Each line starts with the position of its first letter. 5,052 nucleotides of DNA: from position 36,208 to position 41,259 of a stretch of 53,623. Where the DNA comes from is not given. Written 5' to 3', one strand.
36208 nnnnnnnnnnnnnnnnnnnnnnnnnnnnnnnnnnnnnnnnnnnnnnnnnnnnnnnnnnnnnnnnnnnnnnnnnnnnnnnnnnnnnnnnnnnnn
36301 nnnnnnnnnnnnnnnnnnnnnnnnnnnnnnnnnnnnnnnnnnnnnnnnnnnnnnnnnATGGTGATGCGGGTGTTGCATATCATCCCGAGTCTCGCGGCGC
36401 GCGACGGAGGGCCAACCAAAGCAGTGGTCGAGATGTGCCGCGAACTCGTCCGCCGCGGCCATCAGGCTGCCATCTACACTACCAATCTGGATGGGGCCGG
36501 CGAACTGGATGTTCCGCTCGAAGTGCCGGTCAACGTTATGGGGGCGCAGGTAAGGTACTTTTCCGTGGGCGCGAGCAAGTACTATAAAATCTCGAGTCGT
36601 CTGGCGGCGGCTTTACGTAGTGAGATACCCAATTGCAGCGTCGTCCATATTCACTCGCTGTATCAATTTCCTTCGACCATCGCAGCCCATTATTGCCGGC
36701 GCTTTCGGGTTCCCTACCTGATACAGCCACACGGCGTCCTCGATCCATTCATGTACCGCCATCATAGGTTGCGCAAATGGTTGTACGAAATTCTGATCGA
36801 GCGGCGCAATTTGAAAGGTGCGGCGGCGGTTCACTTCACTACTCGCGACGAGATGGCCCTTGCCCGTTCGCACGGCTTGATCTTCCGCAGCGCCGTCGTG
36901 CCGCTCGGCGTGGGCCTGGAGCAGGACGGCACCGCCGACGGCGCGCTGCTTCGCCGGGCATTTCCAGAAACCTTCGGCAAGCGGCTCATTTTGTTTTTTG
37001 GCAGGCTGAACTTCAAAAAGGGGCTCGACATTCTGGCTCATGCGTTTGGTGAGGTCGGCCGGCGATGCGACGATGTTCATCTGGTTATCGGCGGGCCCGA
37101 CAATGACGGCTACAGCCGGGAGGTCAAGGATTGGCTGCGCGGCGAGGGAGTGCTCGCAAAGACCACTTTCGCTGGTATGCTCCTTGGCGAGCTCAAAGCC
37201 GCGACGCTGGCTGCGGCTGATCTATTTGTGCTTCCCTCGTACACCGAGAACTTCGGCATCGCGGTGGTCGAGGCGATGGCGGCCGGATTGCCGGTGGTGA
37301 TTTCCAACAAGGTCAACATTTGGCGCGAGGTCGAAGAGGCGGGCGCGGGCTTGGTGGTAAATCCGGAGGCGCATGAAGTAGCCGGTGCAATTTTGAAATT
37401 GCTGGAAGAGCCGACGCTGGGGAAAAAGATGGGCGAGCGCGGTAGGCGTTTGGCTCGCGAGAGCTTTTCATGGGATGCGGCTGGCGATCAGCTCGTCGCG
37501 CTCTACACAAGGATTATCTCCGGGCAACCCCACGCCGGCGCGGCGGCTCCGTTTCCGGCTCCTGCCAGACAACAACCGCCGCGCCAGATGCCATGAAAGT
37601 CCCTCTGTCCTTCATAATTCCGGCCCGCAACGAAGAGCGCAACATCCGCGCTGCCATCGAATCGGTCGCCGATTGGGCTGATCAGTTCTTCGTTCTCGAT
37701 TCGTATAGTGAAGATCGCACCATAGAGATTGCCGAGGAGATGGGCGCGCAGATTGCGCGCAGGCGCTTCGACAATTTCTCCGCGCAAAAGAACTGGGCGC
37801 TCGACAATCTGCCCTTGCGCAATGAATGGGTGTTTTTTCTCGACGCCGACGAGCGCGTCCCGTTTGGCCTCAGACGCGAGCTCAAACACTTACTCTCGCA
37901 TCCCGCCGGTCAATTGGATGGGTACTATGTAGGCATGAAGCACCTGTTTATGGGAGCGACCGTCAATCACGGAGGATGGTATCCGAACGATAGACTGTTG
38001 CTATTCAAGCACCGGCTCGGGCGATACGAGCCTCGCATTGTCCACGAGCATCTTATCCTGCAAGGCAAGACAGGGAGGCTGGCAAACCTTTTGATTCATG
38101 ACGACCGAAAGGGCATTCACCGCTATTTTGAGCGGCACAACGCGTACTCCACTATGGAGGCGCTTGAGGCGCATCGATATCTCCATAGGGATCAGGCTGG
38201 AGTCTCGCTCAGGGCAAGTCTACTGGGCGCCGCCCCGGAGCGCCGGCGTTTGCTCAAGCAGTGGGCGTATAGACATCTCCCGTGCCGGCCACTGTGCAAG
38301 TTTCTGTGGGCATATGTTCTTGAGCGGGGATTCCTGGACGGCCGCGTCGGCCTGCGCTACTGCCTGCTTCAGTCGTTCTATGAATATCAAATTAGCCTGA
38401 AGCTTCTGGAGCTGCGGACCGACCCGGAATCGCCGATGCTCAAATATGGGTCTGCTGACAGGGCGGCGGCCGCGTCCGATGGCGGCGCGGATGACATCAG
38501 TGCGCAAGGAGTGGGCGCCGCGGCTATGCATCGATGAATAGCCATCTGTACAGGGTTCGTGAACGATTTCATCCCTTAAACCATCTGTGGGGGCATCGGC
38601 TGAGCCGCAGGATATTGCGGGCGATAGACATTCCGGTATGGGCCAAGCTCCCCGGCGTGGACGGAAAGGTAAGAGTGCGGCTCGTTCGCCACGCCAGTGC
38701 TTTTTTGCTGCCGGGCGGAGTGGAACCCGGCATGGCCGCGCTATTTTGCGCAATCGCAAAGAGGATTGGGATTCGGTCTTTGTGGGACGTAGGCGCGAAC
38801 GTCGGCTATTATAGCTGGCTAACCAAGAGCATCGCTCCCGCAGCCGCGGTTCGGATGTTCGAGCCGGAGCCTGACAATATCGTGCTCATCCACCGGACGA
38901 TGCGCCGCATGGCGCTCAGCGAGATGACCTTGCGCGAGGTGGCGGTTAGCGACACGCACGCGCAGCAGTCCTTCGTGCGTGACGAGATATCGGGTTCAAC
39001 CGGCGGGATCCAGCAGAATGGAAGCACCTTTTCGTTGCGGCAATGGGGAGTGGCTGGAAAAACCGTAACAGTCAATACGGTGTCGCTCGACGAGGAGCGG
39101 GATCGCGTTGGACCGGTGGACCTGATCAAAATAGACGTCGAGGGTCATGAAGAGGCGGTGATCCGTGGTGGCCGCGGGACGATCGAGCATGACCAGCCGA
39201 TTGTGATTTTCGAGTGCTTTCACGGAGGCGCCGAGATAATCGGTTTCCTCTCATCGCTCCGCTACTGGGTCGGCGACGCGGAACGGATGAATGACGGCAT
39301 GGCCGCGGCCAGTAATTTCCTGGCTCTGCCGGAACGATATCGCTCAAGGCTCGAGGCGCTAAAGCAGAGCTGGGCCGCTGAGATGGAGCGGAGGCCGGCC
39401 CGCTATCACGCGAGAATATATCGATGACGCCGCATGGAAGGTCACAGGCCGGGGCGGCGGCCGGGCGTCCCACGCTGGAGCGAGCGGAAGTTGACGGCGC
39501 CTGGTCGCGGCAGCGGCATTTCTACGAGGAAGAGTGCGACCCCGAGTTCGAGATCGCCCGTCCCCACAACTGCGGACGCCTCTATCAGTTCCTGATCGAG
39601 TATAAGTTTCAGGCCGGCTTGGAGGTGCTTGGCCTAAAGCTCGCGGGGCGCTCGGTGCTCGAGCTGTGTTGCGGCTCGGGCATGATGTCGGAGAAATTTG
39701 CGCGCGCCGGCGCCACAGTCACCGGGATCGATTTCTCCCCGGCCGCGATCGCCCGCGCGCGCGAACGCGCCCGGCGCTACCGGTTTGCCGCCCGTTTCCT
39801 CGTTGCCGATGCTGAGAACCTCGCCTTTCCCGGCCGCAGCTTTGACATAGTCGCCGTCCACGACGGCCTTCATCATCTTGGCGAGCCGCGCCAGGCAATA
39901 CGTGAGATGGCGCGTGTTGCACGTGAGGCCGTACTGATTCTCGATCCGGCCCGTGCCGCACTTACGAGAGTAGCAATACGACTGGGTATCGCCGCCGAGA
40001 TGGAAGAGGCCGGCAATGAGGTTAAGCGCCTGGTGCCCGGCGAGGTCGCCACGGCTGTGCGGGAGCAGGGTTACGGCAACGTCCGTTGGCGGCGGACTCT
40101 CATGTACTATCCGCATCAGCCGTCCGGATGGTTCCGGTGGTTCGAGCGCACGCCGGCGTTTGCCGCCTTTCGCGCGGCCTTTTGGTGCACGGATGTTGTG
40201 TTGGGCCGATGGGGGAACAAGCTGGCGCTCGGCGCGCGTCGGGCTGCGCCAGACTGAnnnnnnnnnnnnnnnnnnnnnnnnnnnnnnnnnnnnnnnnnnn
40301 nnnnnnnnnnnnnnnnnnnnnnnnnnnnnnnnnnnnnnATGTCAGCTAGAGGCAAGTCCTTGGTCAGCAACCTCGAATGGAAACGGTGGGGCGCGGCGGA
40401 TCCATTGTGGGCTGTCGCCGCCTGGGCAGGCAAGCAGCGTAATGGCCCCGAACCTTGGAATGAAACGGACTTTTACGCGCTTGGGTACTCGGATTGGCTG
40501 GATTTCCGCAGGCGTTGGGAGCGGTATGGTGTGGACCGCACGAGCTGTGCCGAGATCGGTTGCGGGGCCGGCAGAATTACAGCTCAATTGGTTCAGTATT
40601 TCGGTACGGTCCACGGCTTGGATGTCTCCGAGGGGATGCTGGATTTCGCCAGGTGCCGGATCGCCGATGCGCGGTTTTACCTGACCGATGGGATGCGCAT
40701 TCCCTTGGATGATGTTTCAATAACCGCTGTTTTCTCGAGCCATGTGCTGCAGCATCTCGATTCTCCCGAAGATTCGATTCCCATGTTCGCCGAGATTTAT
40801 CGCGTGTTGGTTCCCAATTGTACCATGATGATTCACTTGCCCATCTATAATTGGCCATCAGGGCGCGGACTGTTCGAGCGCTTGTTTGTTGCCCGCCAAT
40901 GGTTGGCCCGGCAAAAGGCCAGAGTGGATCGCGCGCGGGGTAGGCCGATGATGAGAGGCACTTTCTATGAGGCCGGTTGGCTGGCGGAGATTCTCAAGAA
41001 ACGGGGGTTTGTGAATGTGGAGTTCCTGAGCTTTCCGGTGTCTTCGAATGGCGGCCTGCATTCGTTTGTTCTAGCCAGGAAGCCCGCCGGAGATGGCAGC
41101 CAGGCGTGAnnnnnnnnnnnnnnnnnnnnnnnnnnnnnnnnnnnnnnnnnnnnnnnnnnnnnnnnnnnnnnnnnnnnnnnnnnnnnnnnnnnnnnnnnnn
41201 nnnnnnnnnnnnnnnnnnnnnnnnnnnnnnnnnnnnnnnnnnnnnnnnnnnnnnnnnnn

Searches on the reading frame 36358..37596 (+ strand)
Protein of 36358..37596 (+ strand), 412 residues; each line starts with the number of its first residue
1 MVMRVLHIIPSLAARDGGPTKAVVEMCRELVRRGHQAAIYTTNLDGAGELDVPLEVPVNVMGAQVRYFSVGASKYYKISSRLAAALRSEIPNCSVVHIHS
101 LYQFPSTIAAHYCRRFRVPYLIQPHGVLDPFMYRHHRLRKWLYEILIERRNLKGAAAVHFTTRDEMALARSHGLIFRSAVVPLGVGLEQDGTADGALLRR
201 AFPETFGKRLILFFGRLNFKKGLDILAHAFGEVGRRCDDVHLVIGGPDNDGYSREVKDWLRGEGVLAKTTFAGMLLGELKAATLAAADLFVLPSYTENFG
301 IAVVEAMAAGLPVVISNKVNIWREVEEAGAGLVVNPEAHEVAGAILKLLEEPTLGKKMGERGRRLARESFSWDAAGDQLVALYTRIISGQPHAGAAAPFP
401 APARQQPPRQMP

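Call 67: search_protein_families(library=pfam, proteins=[window:36358-37596:+], max_evalue=0.00001)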
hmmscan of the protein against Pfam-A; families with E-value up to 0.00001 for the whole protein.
window:36358-37596:+ (412 aa): 5 families
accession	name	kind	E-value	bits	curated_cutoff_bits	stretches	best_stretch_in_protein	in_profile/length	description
PF00534.26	Glycos_transf_1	-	2.2e-31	109.1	26.4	1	207-364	14-171/172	Glycosyl transferases group 1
PF13692.12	Glyco_trans_1_4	-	8.2e-28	97.9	27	1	209-350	2-141/142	Glycosyl transferases group 1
PF13579.12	Glyco_trans_4_4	-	2e-20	74.2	29.7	1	17-184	1-158/158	Glycosyl transferase 4-like domain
PF13439.12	Glyco_transf_4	-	2.5e-16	60.6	28.5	1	17-188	2-169/170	Glycosyltransferase Family 4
PF20706.3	GT4-conflict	-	1.4e-14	54.3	26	1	203-379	193-385/385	Family 4 Glycosyltransferase in conflict systems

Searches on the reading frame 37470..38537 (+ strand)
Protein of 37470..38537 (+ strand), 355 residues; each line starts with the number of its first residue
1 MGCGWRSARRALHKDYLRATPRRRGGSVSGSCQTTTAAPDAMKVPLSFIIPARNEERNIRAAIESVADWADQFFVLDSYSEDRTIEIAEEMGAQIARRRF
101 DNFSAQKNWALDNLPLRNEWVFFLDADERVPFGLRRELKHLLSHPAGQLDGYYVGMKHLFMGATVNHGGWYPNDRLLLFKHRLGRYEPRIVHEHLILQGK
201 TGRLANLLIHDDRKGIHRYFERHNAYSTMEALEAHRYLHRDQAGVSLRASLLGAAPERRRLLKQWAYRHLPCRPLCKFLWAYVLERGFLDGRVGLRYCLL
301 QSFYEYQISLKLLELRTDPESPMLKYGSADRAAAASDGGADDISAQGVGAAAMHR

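Call 67: search_protein_families(library=pfam, proteins=[window:37470-38537:+], max_evalue=0.00001)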
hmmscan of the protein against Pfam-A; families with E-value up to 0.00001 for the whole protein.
window:37470-38537:+ (355 aa): 1 family
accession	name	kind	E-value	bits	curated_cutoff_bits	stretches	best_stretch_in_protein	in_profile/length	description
PF00535.33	Glycos_transf_2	-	3.9e-12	46.9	23.3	1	47-146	1-108/168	Glycosyl transferase family 2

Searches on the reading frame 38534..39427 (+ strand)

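Call 68: search_protein_families(library=pfam, proteins=[window:38534-39427:+], max_evalue=0.00001)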
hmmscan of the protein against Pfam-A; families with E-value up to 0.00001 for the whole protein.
window:38534-39427:+ (297 aa): 1 family
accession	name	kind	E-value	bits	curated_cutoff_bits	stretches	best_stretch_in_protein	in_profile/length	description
PF05050.19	Methyltransf_21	-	2.6e-19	70.4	22.7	1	85-240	1-167/173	Methyltransferase FkbM domain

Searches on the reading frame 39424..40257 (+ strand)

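Call 68: search_protein_families(library=pfam, proteins=[window:39424-40257:+], max_evalue=0.00001)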
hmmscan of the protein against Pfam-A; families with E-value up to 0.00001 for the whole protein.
window:39424-40257:+ (277 aa): 6 families
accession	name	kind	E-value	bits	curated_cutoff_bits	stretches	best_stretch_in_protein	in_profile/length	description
PF13649.12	Methyltransf_25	-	1.1e-23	84.2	27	1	78-167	1-94/97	Methyltransferase domain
PF08241.18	Methyltransf_11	-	3.9e-23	82.3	21.2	1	79-168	1-89/95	Methyltransferase domain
PF13847.12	Methyltransf_31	-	1.1e-17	64.6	27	1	75-173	4-108/145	Methyltransferase domain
PF08242.18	Methyltransf_12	-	5.3e-16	59.6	30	1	79-167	1-93/98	Methyltransferase domain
PF13489.12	Methyltransf_23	-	7.4e-13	49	27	1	64-173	11-117/164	Methyltransferase domain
PF01209.24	Ubie_methyltran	-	3.1e-11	43.5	20.1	1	72-167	45-144/233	ubiE/COQ5 methyltransferase family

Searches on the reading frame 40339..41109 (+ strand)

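Call 68: search_protein_families(library=pfam, proteins=[window:40339-41109:+], max_evalue=0.00001)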
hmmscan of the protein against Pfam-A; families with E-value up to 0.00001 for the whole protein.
window:40339-41109:+ (256 aa): 5 families
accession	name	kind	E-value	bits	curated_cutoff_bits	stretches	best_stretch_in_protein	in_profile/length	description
PF08241.18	Methyltransf_11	-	1.6e-18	67.6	21.2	1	72-163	2-93/95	Methyltransferase domain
PF13649.12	Methyltransf_25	-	1.7e-16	61.1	27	1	72-160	3-96/97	Methyltransferase domain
PF08242.18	Methyltransf_12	-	3.5e-12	47.3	30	1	72-161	2-96/98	Methyltransferase domain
PF13847.12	Methyltransf_31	-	1.6e-08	34.7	27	1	70-166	7-110/145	Methyltransferase domain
PF13489.12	Methyltransf_23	-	5.3e-06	26.7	27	1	66-228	22-163/164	Methyltransferase domain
